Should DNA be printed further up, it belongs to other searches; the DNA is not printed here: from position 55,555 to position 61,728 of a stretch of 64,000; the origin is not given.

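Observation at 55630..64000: Tandem giant surface lipoproteins sharing a 100% identical 891-bp 5' cassette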

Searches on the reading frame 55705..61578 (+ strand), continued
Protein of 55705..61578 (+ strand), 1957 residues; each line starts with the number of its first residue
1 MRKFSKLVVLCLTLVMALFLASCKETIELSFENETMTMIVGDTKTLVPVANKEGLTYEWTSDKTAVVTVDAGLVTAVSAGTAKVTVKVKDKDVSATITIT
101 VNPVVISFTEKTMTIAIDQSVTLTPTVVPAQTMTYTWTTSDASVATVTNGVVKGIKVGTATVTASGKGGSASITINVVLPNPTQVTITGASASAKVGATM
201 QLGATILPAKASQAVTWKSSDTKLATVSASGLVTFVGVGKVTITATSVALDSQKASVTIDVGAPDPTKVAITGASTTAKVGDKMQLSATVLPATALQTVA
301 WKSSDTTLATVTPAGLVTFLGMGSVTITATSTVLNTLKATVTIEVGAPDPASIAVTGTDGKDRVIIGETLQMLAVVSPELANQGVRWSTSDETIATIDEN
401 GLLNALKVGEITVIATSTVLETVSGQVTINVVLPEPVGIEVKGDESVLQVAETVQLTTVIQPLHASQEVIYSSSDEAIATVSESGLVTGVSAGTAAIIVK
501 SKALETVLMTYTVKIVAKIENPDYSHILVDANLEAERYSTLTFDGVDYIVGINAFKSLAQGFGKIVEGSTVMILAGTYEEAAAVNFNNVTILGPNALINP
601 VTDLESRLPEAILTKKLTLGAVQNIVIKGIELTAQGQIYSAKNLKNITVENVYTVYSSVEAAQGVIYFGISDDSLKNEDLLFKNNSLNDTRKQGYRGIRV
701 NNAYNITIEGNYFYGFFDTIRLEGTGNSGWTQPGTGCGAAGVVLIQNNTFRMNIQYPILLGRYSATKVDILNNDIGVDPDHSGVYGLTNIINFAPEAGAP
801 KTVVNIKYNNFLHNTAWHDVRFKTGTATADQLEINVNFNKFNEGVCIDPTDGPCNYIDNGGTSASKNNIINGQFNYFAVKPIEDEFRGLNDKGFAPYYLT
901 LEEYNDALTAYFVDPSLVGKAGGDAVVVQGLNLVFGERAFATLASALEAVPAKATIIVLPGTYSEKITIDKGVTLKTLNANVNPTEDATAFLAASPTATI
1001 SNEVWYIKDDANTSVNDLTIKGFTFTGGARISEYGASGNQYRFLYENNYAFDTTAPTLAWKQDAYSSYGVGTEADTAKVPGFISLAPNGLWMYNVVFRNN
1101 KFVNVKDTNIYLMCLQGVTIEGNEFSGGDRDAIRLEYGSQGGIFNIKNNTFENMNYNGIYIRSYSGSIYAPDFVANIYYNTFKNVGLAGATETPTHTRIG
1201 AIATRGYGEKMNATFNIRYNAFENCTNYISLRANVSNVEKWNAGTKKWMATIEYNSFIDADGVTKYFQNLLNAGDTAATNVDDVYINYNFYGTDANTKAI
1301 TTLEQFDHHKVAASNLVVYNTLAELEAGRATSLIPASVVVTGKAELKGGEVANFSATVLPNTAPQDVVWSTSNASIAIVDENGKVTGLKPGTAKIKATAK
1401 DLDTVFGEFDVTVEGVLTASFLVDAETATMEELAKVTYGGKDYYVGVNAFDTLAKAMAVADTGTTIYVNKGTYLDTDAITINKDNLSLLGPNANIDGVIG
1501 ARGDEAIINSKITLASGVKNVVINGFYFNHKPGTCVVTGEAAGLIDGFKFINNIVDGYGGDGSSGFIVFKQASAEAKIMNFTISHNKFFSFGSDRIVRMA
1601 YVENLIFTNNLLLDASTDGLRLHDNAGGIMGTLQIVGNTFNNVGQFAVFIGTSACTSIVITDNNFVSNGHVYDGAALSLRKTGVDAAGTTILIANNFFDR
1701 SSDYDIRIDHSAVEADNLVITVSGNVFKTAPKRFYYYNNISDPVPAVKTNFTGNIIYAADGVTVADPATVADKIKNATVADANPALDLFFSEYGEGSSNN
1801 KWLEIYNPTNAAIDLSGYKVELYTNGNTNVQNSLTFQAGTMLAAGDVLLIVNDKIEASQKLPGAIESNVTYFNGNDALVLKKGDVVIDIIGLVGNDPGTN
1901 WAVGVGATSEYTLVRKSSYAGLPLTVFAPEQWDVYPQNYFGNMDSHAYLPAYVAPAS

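Call 33: find_homologous_proteins(query=L058:16058-18787:+, max_evalue=1e-30)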
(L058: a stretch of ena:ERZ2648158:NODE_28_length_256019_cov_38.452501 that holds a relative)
Query L058:16058-18787:+ (909 aa): 1409 proteins with E <= 1e-30 among 8000 candidates; the best 120 are listed.
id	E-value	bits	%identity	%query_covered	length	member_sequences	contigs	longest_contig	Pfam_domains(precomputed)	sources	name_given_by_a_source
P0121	0.0e+0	1929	100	100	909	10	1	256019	PF21764.4,PF26182.1,PF21461.4,PF22359.3,PF02368.25,PF26918.1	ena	-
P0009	0.0e+0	1378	67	88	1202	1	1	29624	PF26182.1,PF02368.25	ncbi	ncbi:MAG: Ig-like domain-containing protein [Bacilli bacterium]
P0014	0.0e+0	1328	64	88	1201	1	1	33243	PF26182.1,PF02368.25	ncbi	ncbi:MAG: Ig-like domain-containing protein [Bacilli bacterium]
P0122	0.0e+0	1026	51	88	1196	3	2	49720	PF26182.1,PF21461.4,PF02368.25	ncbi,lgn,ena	-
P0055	2.1e-294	997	51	88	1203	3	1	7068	PF26182.1,PF21461.4,PF02368.25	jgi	jgi:uncharacterized protein YjdB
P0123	1.5e-279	948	68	69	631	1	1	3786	PF26182.1,PF02368.25,PF26918.1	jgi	jgi:uncharacterized protein YjdB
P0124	4.2e-218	745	42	81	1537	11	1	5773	PF21764.4,PF13229.13,PF26182.1,PF22359.3,PF02368.25,PF26918.1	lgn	-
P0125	6.7e-171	588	37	52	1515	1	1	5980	PF26182.1,PF13927.13,PF21461.4,PF24582.3,PF16640.12,PF22359.3,PF02368.25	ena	-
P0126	3.9e-170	586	37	52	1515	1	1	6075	PF26182.1,PF13927.13,PF21461.4,PF24582.3,PF16640.12,PF22359.3,PF02368.25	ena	-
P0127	1.2e-139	485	36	50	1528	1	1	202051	PF21764.4,PF26182.1,PF21461.4,PF22359.3,PF02368.25,PF26918.1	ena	-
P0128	2.8e-136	474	33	83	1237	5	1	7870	PF21764.4,PF13229.13,PF26182.1,PF02368.25,PF26918.1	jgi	jgi:uncharacterized protein YjdB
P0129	2.4e-130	454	36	55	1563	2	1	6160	PF21764.4,PF26182.1,PF21461.4,PF25354.2,PF26015.1,PF22359.3,PF02368.25,PF06832.19,PF26918.1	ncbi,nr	ncbi:MAG: Ig-like domain-containing protein, partial [Clostridia bacterium]|nr:Ig-like domain-contai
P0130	2.1e-126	441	38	52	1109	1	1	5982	PF26182.1,PF13927.13,PF21461.4,PF24582.3,PF16640.12,PF00047.32,PF23544.2,PF22359.3,PF02368.25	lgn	-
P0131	1.4e-123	432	39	49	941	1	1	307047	PF05566.19,PF16640.12,PF00047.32,PF23544.2,PF22359.3,PF02368.25,PF23148.2,PF26918.1,PF26182.1,PF15780.12,PF13927.13,PF21461.4,PF24582.3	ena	-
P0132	3.1e-122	427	34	53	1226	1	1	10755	PF26182.1,PF02369.23,PF25354.2,PF02368.25,PF22963.4,PF26918.1,PF09134.17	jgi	jgi:uncharacterized protein YjdB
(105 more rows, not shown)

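Call 34: list_cluster_members(proteins=[P0001, P0121])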
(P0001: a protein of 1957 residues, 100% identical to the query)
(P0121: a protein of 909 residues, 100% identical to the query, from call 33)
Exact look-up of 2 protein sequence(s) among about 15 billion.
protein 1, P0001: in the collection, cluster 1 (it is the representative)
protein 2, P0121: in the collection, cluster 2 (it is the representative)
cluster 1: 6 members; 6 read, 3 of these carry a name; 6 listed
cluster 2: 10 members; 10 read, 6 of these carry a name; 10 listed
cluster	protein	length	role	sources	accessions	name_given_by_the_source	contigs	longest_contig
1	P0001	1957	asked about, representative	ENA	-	-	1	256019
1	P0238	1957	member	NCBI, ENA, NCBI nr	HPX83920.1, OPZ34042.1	MAG TPA: Ig-like domain-containing protein [Bacilli bacterium] | MAG: Bacterial Ig-like domain (group 2) [Tenericutes bacterium ADurb.BinA124]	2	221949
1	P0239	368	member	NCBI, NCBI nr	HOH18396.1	MAG TPA: Ig-like domain-containing protein, partial [Bacilli bacterium] | Ig-like domain-containing protein [Bacilli bacterium]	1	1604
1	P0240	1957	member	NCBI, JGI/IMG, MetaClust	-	\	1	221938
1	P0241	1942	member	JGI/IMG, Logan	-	-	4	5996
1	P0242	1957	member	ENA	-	-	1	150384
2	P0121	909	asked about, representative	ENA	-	-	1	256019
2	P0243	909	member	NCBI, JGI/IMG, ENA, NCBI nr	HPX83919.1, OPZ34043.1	MAG TPA: Ig-like domain-containing protein [Bacilli bacterium] | MAG: Bacterial Ig-like domain (group 2) [Tenericutes bacterium ADurb.BinA124]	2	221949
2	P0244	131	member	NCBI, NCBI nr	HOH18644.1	MAG TPA: hypothetical protein PK087_04910, partial [Bacilli bacterium] | hypothetical protein [Bacilli bacterium]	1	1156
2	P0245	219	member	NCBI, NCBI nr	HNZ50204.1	MAG TPA: hypothetical protein PKG91_01695, partial [Bacilli bacterium] | hypothetical protein [Bacilli bacterium]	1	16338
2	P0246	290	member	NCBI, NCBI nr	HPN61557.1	MAG TPA: Ig-like domain-containing protein, partial [Bacilli bacterium] | Ig-like domain-containing protein [Bacilli bacterium]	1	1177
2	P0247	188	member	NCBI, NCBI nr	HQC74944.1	MAG TPA: hypothetical protein PLW60_05420, partial [Bacilli bacterium] | hypothetical protein [Bacilli bacterium]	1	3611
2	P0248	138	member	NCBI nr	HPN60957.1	hypothetical protein [Bacilli bacterium]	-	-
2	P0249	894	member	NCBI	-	-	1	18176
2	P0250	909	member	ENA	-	-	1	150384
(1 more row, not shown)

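Call 35: find_encoding_contigs(protein=P0121, flank=10000, max_places=10)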
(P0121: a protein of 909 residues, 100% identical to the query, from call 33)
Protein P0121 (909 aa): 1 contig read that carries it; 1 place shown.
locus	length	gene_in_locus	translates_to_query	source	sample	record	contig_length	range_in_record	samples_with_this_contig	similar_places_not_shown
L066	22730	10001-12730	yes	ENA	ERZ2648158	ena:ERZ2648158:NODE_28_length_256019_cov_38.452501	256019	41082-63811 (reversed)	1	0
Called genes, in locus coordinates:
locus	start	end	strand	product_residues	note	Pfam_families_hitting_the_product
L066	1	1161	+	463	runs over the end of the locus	PF01523:PmbA_TldD_1st (faint), PF19290:PmbA_TldD_2nd, PF19289:PmbA_TldD_3rd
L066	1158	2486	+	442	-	PF01523:PmbA_TldD_1st (weak), PF19290:PmbA_TldD_2nd, PF19289:PmbA_TldD_3rd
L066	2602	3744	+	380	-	PF00438:S-AdoMet_synt_N, PF02772:S-AdoMet_synt_M, PF02773:S-AdoMet_synt_C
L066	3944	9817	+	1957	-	PF21461:HL_N-beta (faint), PF22359:Big-like (weak), PF26182:Ig_NUP210_5th (faint), PF02368:Big_2, PF26918:Ig_Eae (weak), PF02368:Big_2, PF13229:Beta_helix (weak), PF00932:LTD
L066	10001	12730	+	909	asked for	PF21764:Invasin_D4 (faint), PF21461:HL_N-beta (faint), PF22359:Big-like (weak), PF26182:Ig_NUP210_5th (faint), PF02368:Big_2, PF26918:Ig_Eae (weak), PF02368:Big_2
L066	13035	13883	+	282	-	PF02645:DegV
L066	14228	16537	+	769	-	PF00041:fn3 (faint), PF16656:Pur_ac_phosph_N, PF00149:Metallophos, PF05887:Trypan_PARP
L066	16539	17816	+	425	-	PF03802:CitX, PF01874:CitG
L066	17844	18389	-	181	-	PF05683:Fumerase_C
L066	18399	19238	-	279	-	PF05681:Fumerase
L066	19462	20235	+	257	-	-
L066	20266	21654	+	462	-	PF01554:MatE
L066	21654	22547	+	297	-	PF08331:QueG_DUF1730 (weak), PF13187:Fer4_9 (faint), PF00037:Fer4 (weak), PF12800:Fer4_4 (faint), PF12838:Fer4_7, PF13484:Fer4_16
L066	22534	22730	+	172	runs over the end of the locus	PF00588:SpoU_methylase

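Call 44: search_solved_structures(query=L058:17618-18787:+, max_evalue=0.1)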
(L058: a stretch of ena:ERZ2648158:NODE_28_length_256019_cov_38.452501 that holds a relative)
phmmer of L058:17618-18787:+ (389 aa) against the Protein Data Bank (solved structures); distinct sequences matched with E-value up to 0.1: 1.
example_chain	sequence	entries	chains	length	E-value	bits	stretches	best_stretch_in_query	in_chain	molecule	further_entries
3zpp_A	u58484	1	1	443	0.0046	19.3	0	204-270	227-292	CELL WALL SURFACE ANCHOR FAMILY PROTEIN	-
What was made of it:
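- Closest known: Pectin-lyase-fold surface proteins and enzymes. Same: There is a weak sequence hit to PfbA, 3zpp (call 44).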

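Call 45: search_protein_families(library=ncbifam, proteins=[window:55705-61578:+, L058:16058-18787:+], max_evalue=0.01)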
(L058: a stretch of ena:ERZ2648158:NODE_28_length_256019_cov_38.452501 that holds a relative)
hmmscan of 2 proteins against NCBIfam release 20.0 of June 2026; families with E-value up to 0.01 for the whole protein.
window:55705-61578:+ (1957 aa): 1 family
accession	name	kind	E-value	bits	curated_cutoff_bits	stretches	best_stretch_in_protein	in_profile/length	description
NF033680.1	exonuc_ExeM-GG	exception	3.8e-23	81.5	1300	1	1786-1944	24-172/884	extracellular exonuclease ExeM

L058:16058-18787:+ (909 aa): 0 families
